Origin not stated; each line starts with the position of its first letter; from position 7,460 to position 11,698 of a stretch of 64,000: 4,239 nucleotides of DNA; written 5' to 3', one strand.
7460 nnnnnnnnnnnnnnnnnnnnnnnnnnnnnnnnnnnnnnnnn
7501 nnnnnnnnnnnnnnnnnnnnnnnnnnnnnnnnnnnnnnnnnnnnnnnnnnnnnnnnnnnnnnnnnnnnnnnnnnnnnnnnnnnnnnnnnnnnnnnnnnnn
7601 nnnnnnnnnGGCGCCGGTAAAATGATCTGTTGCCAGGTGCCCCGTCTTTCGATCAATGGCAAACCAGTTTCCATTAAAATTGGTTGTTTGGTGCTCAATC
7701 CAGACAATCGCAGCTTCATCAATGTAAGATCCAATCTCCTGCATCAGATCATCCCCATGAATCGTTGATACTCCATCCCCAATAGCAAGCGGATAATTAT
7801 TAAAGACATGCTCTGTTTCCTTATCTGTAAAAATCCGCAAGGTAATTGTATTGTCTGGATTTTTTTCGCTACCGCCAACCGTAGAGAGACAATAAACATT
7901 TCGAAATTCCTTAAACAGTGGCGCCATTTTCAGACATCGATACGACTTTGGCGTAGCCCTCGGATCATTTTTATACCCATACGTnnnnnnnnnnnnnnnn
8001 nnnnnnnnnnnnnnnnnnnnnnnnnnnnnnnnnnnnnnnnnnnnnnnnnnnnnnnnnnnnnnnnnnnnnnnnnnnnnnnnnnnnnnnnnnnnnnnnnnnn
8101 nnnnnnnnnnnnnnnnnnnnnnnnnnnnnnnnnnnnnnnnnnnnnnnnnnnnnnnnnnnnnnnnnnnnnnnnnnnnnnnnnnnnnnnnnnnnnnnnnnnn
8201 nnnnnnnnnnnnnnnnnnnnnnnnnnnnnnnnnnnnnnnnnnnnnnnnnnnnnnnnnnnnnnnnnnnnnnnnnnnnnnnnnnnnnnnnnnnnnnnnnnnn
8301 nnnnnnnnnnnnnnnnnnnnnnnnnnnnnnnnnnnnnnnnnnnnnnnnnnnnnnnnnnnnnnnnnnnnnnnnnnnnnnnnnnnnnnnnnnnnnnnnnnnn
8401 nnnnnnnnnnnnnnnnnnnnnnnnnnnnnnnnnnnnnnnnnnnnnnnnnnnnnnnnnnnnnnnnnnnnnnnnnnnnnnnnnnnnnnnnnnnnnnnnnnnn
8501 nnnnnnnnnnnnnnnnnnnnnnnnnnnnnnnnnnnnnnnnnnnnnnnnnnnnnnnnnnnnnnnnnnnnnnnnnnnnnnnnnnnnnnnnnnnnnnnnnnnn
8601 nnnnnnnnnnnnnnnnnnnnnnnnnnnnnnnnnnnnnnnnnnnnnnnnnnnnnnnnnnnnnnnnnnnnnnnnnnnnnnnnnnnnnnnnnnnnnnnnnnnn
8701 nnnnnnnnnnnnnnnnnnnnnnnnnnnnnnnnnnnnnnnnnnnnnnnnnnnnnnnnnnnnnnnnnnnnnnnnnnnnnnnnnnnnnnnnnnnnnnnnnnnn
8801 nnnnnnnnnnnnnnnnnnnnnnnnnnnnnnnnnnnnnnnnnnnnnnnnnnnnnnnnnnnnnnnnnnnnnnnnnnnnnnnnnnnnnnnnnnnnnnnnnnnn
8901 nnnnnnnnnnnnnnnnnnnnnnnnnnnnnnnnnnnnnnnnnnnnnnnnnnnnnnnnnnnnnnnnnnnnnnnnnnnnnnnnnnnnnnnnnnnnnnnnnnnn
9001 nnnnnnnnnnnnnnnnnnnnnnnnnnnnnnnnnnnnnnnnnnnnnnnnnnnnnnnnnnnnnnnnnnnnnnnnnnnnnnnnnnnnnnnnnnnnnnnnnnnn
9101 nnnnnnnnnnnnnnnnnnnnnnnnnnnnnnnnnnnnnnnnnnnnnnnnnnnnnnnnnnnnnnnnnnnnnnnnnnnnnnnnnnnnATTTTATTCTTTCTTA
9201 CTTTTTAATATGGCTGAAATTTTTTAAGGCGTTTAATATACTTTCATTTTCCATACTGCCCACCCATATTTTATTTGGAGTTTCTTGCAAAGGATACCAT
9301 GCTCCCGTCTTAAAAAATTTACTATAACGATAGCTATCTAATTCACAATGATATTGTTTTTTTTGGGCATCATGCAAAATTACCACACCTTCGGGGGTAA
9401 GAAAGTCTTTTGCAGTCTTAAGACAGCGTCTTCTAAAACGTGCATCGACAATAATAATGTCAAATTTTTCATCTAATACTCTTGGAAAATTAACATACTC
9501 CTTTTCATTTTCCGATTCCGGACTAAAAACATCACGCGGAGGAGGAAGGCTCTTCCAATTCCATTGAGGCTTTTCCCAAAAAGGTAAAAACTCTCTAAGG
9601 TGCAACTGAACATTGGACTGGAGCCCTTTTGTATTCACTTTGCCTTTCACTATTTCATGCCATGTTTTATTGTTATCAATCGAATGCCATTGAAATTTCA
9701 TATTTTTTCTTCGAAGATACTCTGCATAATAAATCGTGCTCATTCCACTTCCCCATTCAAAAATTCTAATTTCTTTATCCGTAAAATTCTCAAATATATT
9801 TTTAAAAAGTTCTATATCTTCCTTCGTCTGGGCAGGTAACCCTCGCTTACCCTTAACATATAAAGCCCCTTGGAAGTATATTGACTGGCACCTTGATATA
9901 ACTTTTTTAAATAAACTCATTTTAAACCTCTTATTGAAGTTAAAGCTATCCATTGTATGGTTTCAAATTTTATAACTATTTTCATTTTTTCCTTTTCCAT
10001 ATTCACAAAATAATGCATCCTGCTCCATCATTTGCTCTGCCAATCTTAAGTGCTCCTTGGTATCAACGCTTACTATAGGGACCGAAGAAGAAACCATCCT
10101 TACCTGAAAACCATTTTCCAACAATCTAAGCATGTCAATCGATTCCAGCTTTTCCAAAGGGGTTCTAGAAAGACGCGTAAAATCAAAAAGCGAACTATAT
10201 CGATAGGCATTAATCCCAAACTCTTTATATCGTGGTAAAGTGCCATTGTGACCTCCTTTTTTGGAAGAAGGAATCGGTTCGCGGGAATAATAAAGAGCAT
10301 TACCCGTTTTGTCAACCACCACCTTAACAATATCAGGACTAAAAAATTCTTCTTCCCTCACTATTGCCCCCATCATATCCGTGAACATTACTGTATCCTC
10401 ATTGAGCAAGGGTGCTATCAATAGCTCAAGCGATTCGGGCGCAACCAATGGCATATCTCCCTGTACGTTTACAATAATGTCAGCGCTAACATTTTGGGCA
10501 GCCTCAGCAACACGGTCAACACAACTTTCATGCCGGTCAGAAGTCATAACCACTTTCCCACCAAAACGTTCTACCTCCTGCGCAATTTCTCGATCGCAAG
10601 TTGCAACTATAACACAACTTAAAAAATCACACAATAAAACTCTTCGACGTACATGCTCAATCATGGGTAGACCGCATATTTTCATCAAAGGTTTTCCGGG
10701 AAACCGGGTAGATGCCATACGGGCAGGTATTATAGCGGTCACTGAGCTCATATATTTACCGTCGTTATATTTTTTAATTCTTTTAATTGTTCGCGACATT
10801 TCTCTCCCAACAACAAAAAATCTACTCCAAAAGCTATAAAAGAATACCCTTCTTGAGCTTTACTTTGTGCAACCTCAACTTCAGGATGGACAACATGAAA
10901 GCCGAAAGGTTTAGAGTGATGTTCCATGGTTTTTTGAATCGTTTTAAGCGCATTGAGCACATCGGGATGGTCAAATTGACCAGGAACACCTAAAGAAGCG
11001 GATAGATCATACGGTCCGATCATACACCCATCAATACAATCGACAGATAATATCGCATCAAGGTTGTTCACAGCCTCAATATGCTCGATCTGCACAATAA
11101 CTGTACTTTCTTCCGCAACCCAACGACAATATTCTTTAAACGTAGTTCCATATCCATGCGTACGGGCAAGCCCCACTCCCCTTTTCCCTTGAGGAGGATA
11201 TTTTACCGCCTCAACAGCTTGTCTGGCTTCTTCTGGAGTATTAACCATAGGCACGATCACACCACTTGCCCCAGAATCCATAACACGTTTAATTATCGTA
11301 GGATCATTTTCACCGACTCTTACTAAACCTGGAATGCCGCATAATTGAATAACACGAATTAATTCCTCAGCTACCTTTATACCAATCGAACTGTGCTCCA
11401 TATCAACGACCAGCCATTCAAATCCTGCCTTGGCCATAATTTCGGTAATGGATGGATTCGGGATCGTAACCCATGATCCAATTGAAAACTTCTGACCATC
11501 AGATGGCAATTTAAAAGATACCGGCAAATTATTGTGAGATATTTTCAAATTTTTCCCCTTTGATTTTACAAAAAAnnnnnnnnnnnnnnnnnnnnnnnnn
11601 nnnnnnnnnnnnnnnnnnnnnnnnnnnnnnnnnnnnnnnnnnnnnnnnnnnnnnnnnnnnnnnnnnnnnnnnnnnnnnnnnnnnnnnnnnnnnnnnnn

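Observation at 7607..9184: Orphan 525-aa protein embedded in the biosynthetic operon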

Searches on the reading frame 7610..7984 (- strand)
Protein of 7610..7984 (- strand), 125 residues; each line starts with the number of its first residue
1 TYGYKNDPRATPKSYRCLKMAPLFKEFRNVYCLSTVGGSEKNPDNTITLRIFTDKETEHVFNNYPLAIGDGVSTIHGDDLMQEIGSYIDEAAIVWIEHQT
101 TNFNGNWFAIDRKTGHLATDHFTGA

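Call 75: predict_structure(alignment_id=A3)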
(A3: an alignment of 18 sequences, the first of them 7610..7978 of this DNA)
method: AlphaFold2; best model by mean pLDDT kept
length: 123 residues; sequences in the alignment: 18
mean_pLDDT: 84.6   pTM: 0.77
mean pLDDT of the five models: 84.6, 84.2, 83.6, 82.2, 80.7
residues with pLDDT >= 90: 72; 70-90: 27; 50-70: 17; < 50: 7
segments of 3 or more residues with pLDDT < 50: 1-6
pLDDT, mean of each block of 10 residues (from residue 1): 46 77 96 68 89 97 85 95 97 85 93 93 58
secondary structure, 60 per line:
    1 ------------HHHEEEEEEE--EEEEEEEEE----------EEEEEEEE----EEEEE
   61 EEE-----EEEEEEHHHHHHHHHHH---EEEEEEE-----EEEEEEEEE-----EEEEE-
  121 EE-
elements in order: E16-22 E25-33 E44-51 E56-63 E69-74 H75-85 E89-95 E101-109 E115-119

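Call 77: fold_search(model_id=the predicted structure, library=pdb)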
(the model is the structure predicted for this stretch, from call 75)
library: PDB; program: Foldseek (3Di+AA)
matches with E <= 10: 1561; with E <= 0.001: 0
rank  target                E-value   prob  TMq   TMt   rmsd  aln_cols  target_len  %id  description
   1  1amx                  4.6e-03  0.92  0.37  0.33   6.0       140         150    7  COLLAGEN-BINDING DOMAIN FROM A STAPHYLOCOCCUS AUREUS ADHESIN (released 1998-06-24)
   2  7poi_C                5.2e-03  0.84  0.31  0.28   8.9       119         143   15  Prodomain bound BMP10 crystal form 1 (released 2022-05-11)
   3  1nc7_B                6.6e-03  0.99  0.44  0.46   4.4       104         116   13  Crystal Structure of Thermotoga maritima 1070 (released 2003-07-01)
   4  1nc7_D                8.9e-03  0.99  0.44  0.46   4.4       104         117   13  Crystal Structure of Thermotoga maritima 1070 (released 2003-07-01)
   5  4icx_A                1.1e-02  0.30  0.19  0.18  16.4       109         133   15  N-terminal C2 domain of human CEP120 (released 2014-06-18)
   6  1nc7_A                1.3e-02  0.99  0.50  0.53   4.2       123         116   12  Crystal Structure of Thermotoga maritima 1070 (released 2003-07-01)
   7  7wwo_A                1.5e-02  0.69  0.34  0.28  12.7       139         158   10  Dimer form of hypothetical protein TTHA1873 from Thermus thermophilus (released 2022-03-09)
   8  3hjr                  1.5e-02  0.57  0.27  0.08  15.7       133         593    8  Crystal structure of serine protease of Aeromonas sobria (released 2009-06-02)
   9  4z11_D                1.7e-02  0.60  0.28  0.11  10.2       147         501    7  Latent aurone synthase (polyphenol oxidase) from natural source (released 2016-03-23)
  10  1zvf_A                1.7e-02  0.28  0.23  0.18  13.5       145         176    8  The crystal structure of 3-hydroxyanthranilate 3,4-dioxygenase from Saccharomyces cerevisiae (released 2006-06-02)
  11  1mkf_A                1.8e-02  0.75  0.38  0.16   9.2       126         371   10  VIRAL CHEMOKINE BINDING PROTEIN M3 FROM MURINE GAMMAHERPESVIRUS 68 (released 2002-11-13)
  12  4z14_D                1.9e-02  0.57  0.31  0.11  11.3       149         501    7  Recombinantly expressed latent aurone synthase (polyphenol oxidase) (released 2016-06-29)
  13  7kzw                  1.9e-02  0.30  0.23  0.22  14.2       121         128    8  Crystal structure of FTT_1639c from Francisella tularensis str. tularensis SCHU S4 (released 2020-12-30)
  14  6ewl                  1.9e-02  0.28  0.20  0.18  15.9       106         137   10  Danio rerio CEP120 first C2 domain (C2A) (released 2018-05-02)
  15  4icw                  2.0e-02  0.25  0.19  0.18  15.6       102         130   15  N-terminal C2 domain of human CEP120 (released 2014-06-18)
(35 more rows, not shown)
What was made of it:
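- On ASRT/ASRAH superfamily: Best match 1NC7, with TM 0.44-0.53, probability 0.99 and E 0.007-0.013 (call 77).
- Closest known: ASRT/ASRAH β-sandwich superfamily. Same: An eight-stranded β-sandwich of ~115-125 aa. It is the best Foldseek match of the isolated unit (TM 0.44-0.53, rmsd about 4.3 Å, probability 0.99; call 77).
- Sugar link at fold level: the unit best matches TM1070/ASRT (TM 0.44-0.53, probability 0.99; call 77). The best fold match of the unit is ASRT/TM1070, followed by CBMs and the Cna collagen-binding domain (call 77).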

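Call 104: search_solved_structures(query=A4, max_evalue=10)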
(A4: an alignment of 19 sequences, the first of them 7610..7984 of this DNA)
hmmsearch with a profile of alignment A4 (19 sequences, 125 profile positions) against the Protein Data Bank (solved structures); distinct sequences matched with E-value up to 10: 3.
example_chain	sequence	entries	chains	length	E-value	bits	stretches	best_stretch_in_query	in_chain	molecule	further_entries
8bos_G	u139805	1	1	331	0.13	15.6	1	20-96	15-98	Ras GTPase-activating protein 1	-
1wer_A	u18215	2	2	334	0.13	15.5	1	20-96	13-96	P120GAP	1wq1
9bz4_A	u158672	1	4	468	0.17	15.2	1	20-95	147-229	Ras GTPase-activating protein 1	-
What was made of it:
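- On ASRT/ASRAH superfamily: The unit profile does not find 1NC7 (call 104).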

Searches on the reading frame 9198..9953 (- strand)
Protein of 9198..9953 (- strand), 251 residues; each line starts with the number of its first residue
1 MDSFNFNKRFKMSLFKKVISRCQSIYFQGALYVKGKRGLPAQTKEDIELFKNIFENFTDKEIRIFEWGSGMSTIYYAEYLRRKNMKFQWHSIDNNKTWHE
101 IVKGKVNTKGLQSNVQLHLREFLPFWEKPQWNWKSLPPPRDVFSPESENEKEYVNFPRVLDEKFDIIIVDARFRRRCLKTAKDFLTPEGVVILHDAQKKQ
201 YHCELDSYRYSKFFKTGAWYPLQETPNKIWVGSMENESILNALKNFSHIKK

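Call 6: search_protein_families(library=pfam, proteins=[window:9198-9953:-], max_evalue=0.01)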
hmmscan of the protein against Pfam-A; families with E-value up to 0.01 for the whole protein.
window:9198-9953:- (251 aa): 2 families
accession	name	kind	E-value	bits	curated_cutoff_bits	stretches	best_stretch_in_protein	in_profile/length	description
PF13578.12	Methyltransf_24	-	2e-07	32.3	26.3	1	66-195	2-104/105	Methyltransferase domain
PF13847.12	Methyltransf_31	-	0.0064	16.6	27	0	161-197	72-113/145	Methyltransferase domain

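Call 7: search_protein_families(library=ncbifam, proteins=[window:9198-9953:-], max_evalue=0.01)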
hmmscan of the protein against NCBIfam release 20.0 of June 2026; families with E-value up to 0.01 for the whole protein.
window:9198-9953:- (251 aa): 0 families

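Call 47: search_protein_families(library=ncbifam, proteins=[window:9198-9953:-], max_evalue=0.01)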
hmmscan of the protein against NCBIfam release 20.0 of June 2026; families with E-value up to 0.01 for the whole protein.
window:9198-9953:- (251 aa): 0 families

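Call 82: search_protein_families(library=phrogs, proteins=[window:9198-9953:-], max_evalue=0.01)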
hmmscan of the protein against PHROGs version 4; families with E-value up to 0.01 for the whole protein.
window:9198-9953:- (251 aa): 0 families

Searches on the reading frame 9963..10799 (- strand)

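Call 6: search_protein_families(library=pfam, proteins=[window:9963-10799:-], max_evalue=0.01)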
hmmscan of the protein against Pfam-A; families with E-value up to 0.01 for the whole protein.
window:9963-10799:- (278 aa): 2 families
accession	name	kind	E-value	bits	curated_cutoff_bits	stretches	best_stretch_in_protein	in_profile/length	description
PF02348.25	CTP_transf_3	-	1.1e-48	166.3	22.6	1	22-230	2-214/217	Cytidylyltransferase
PF12804.13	NTP_transf_3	-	8e-12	46.1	27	1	31-138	10-120/160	MobA-like NTP transferase domain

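Call 7: search_protein_families(library=ncbifam, proteins=[window:9963-10799:-], max_evalue=0.01)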
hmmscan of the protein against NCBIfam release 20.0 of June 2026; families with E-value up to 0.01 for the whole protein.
window:9963-10799:- (278 aa): 16 families
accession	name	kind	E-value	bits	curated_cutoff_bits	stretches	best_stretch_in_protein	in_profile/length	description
NF009905.0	PRK13368.1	subfamily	1.1e-83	280.4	255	1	19-262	2-242/243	3-deoxy-manno-octulosonate cytidylyltransferase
NF003952.0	PRK05450.1-5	subfamily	2.1e-77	259.7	193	1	20-261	3-248/250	3-deoxy-manno-octulosonate cytidylyltransferase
NF003950.0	PRK05450.1-3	subfamily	2.4e-62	210.5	234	1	19-261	2-245/248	3-deoxy-manno-octulosonate cytidylyltransferase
NF003948.0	PRK05450.1-1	equivalog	7.3e-57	192.4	281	1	19-260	5-245/248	3-deoxy-manno-octulosonate cytidylyltransferase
TIGR00466.1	kdsB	equivalog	4.5e-50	170.3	155.2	1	19-251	2-240/241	3-deoxy-manno-octulosonate cytidylyltransferase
TIGR03584.1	PseF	equivalog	9.1e-09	35.3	205.7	1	22-103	2-88/222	pseudaminic acid cytidylyltransferase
NF010933.0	PRK14353.1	equivalog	2.6e-06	26.3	505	1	26-139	17-132/453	bifunctional UDP-N-acetylglucosamine diphosphorylase/glucosamine-1-phosphate N-acetyltransferase GlmU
TIGR01173.1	glmU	equivalog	8.4e-06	24.9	366.85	1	27-134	13-120/452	bifunctional UDP-N-acetylglucosamine diphosphorylase/glucosamine-1-phosphate N-acetyltransferase GlmU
TIGR03310.1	matur_MocA_YgfJ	equivalog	9.6e-06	25.7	186.45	1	22-136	2-121/188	molybdenum cofactor cytidylyltransferase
TIGR03552.1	F420_cofC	equivalog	1.3e-05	24.9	105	1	46-143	32-129/196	2-phospho-L-lactate guanylyltransferase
NF001457.0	PRK00317.1-3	equivalog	2e-05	24.2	164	1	28-160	10-144/200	molybdenum cofactor guanylyltransferase MobA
NF010934.1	PRK14354.1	equivalog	3.4e-05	22.6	450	1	27-132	12-116/447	bifunctional UDP-N-acetylglucosamine diphosphorylase/glucosamine-1-phosphate N-acetyltransferase GlmU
NF010939.0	PRK14359.1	equivalog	8.2e-05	21.4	592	1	26-129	14-116/430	bifunctional UDP-N-acetylglucosamine diphosphorylase/glucosamine-1-phosphate N-acetyltransferase GlmU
NF010932.0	PRK14352.1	equivalog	0.00069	18.4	611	1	26-130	18-125/488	bifunctional UDP-N-acetylglucosamine diphosphorylase/glucosamine-1-phosphate N-acetyltransferase GlmU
NF053639.1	Mfer334_fam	equivalog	0.00077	19.4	260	1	36-135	27-130/209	pseudomurein biosynthesis protein PmurB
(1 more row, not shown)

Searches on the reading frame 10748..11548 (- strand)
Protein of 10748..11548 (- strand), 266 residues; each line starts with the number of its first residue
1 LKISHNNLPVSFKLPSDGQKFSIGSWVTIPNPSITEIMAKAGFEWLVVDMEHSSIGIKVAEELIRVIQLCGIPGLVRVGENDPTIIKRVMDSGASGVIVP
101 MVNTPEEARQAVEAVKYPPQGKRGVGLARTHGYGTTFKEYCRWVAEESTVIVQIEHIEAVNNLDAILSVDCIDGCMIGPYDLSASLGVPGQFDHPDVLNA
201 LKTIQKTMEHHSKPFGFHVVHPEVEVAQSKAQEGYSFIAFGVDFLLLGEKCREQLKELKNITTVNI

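Call 6: search_protein_families(library=pfam, proteins=[window:10748-11548:-], max_evalue=0.01)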
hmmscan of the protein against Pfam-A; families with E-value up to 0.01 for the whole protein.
window:10748-11548:- (266 aa): 1 family
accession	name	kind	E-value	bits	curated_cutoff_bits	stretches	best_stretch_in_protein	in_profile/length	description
PF03328.21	HpcH_HpaI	-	5.5e-39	134.2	25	1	23-244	2-215/221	HpcH/HpaI aldolase/citrate lyase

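Call 7: search_protein_families(library=ncbifam, proteins=[window:10748-11548:-], max_evalue=0.01)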
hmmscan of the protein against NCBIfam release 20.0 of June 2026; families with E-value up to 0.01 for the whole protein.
window:10748-11548:- (266 aa): 5 families
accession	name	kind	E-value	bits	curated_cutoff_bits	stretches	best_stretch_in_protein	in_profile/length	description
TIGR02311.1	HpaI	equivalog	9.8e-58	195.5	368.8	1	17-256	8-246/249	4-hydroxy-2-oxoheptanedioate aldolase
NF007849.0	PRK10558.1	equivalog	1.9e-54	184.7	393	1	5-249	3-245/256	2-dehydro-3-deoxyglucarate aldolase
TIGR03239.1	GarL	equivalog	1.8e-53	181.7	406.75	1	19-251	10-240/249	2-dehydro-3-deoxyglucarate aldolase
NF007521.0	PRK10128.1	equivalog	2e-47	161.9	441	1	19-260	16-256/267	2-keto-3-deoxy-L-rhamnonate aldolase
NF004978.0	PRK06354.1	subfamily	0.0083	14.6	462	0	145-183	218-254/590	pyruvate kinase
